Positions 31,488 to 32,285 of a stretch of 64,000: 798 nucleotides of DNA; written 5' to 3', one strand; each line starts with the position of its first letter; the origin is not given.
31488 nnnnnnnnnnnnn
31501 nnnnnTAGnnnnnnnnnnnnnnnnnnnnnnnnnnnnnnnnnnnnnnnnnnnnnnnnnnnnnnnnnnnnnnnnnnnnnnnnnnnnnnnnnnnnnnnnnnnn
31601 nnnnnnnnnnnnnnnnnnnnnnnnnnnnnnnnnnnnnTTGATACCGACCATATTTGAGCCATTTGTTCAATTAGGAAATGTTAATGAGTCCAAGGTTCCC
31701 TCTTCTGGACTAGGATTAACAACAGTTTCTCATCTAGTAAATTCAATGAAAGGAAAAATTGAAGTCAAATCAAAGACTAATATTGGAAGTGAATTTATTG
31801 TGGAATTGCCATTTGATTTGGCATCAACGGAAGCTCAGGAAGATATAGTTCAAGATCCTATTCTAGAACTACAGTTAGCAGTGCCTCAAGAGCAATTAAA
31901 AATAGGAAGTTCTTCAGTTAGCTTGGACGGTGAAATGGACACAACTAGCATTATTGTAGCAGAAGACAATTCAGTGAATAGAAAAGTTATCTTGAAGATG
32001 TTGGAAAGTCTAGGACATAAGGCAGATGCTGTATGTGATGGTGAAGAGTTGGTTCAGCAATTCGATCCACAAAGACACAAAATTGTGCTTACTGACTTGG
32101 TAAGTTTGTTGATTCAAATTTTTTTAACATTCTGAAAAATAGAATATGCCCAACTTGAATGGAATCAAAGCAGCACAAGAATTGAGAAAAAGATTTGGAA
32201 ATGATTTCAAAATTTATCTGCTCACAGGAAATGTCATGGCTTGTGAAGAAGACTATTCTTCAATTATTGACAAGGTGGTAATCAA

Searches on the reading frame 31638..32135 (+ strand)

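Call 88: search_protein_families(library=pfam, proteins=[window:31638-32135:+], max_evalue=0.01)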
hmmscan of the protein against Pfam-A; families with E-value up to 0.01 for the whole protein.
window:31638-32135:+ (165 aa): 2 families
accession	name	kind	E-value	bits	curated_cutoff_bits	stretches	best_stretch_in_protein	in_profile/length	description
PF02518.31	HATPase_c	-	4.8e-08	33.9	26.4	1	2-60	54-110/111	Histidine kinase-, DNA gyrase B-, and HSP90-like ATPase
PF00072.30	Response_reg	-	6.8e-05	23.4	30.2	1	105-154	1-50/111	Response regulator receiver domain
